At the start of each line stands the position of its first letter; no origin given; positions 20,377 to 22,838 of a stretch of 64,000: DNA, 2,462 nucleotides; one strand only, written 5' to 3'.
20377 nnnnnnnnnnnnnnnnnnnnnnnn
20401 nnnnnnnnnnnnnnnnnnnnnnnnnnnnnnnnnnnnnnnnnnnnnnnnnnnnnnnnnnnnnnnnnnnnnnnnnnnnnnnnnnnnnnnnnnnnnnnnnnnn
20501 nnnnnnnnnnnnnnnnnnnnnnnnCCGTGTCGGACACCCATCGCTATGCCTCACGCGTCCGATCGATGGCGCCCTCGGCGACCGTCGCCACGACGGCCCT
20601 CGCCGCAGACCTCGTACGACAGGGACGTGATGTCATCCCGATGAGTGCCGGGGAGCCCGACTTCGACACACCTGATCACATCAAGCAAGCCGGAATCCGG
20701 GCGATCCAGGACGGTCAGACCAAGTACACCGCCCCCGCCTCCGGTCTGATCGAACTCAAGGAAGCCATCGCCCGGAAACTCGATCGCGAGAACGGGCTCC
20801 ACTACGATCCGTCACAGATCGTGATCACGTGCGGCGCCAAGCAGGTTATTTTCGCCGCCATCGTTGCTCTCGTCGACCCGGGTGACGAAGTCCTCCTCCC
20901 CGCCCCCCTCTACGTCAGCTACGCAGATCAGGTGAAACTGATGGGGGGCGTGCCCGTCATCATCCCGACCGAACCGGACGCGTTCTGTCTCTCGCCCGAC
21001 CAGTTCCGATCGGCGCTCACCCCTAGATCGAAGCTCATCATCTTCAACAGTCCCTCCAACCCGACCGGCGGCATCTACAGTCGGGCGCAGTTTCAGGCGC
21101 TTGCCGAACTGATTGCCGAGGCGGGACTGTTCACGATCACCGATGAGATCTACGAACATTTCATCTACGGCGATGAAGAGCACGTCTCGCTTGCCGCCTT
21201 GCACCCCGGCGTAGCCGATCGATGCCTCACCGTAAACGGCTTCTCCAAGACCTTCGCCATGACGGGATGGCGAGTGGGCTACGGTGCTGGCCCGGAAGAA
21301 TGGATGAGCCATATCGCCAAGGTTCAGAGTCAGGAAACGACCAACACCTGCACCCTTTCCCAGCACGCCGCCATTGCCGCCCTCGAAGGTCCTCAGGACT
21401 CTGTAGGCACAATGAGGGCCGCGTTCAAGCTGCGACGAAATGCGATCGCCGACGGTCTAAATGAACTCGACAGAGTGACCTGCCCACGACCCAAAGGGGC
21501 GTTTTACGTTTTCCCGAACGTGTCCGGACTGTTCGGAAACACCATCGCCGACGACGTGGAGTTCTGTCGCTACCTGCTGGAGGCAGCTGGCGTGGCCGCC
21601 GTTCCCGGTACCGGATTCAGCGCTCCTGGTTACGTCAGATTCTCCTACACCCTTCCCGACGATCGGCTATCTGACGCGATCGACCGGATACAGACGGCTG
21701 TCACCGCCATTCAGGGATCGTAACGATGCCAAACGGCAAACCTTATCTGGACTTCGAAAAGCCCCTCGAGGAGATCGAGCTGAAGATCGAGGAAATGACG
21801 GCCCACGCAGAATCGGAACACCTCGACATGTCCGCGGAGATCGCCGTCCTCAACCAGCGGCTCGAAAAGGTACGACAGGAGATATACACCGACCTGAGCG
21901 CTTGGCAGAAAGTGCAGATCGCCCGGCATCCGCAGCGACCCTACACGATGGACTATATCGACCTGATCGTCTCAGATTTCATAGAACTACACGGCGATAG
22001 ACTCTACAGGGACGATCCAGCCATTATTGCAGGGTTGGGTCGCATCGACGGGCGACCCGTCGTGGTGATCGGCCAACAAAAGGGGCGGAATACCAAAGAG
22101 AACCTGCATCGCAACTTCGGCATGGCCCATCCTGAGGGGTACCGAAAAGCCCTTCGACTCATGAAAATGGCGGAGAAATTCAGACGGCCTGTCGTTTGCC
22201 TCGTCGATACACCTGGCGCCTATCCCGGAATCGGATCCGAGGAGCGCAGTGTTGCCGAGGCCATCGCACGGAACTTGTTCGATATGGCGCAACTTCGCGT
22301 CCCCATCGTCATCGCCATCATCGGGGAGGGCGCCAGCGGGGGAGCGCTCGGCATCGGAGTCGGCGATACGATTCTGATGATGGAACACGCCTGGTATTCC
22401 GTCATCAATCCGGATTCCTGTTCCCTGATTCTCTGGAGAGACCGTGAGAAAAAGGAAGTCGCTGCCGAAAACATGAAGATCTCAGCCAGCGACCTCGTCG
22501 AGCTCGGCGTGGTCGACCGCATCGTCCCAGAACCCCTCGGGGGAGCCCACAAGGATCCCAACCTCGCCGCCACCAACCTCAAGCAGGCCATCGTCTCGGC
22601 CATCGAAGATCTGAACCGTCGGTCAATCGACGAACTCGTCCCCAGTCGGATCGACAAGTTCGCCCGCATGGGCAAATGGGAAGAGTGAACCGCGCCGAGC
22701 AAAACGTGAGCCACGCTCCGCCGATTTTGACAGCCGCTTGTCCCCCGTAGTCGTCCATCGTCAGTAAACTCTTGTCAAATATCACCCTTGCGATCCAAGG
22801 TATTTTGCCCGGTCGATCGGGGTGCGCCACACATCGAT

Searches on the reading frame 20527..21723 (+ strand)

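Call 17: search_protein_families(library=ncbifam, proteins=[window:20527-21723:+], max_evalue=1e-10)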
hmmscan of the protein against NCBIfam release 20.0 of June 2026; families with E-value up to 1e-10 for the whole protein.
window:20527-21723:+ (398 aa): 59 families (the best 25 are shown)
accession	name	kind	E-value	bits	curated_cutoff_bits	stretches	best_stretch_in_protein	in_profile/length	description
NF004769.0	PRK06107.1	equivalog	2.1e-123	412.1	617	1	4-395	3-401/402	aspartate transaminase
NF041091.1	asp_aminotase_Arch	equivalog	2.4e-111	372.2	550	1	10-390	3-373/376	aspartate aminotransferase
NF041364.1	GntC_guanitoxin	equivalog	3.9e-93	312.2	415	1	39-389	3-354/356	guanitoxin biosynthesis PLP-dependent (S)-gamma-hydroxy-L-arginine cyclodehydratase GntC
NF005817.0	PRK07683.1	equivalog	5.9e-89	298.5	575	1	27-392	21-381/387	aminotransferase A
NF005816.0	PRK07682.1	equivalog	2.4e-88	296.4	620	1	9-393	8-384/390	aminotransferase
NF005588.0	PRK07309.1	equivalog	2.9e-83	279.9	576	1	34-393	30-387/391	pyridoxal phosphate-dependent aminotransferase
NF005855.0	PRK07777.1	equivalog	1.5e-81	274.7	553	1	11-391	10-387/391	pyridoxal phosphate-dependent aminotransferase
NF005601.0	PRK07337.1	equivalog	3.3e-79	266.8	496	1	4-391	5-391/394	pyridoxal phosphate-dependent aminotransferase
NF006514.0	PRK08960.1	equivalog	3.9e-79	266.3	554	1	5-392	3-385/388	pyridoxal phosphate-dependent aminotransferase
NF004975.0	PRK06348.1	equivalog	3e-78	263.5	549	1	24-389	19-380/384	pyridoxal phosphate-dependent aminotransferase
NF006229.0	PRK08361.1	equivalog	8.8e-77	258.7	624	1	32-393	31-389/391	aspartate aminotransferase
NF004770.0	PRK06108.1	subfamily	9.7e-77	258.4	422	1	10-392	16-392/396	pyridoxal phosphate-dependent aminotransferase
NF006488.0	PRK08912.1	equivalog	1.3e-75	254.7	498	1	33-392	25-384/387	aminotransferase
NF006569.0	PRK09082.1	subfamily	8.4e-75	252.3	420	1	31-389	27-384/386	methionine aminotransferase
NF006230.0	PRK08363.1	equivalog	3.8e-72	243.3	534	1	23-392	19-392/398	alanine aminotransferase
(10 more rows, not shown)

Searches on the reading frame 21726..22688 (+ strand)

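Call 47: search_protein_families(library=ncbifam, proteins=[window:21726-22688:+], max_evalue=0.00001)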
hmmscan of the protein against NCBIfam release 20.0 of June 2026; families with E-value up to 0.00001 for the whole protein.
window:21726-22688:+ (320 aa): 6 families
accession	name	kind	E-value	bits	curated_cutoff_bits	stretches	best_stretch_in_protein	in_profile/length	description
NF004344.0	PRK05724.1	equivalog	1.8e-146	487.4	357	1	6-319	4-317/319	acetyl-CoA carboxylase carboxyltransferase subunit alpha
TIGR00513.1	accA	equivalog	3.6e-139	463.6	319.3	1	6-318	4-316/321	acetyl-CoA carboxylase carboxyl transferase subunit alpha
NF041504.1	AccA_sub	subfamily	6.5e-107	356.7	300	1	60-316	1-257/257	carboxyltransferase subunit alpha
NF008971.0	PRK12319.1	equivalog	3e-87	292.4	406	1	63-314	8-255/256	acetyl-CoA carboxylase carboxyl transferase subunit alpha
TIGR03134.1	malonate_gamma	equivalog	1.1e-10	41.5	237.15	1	94-298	17-232/258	biotin-independent malonate decarboxylase subunit gamma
TIGR01117.1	mmdA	subfamily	3.2e-10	39.4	998.8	1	67-246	273-447/512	methylmalonyl-CoA decarboxylase subunit alpha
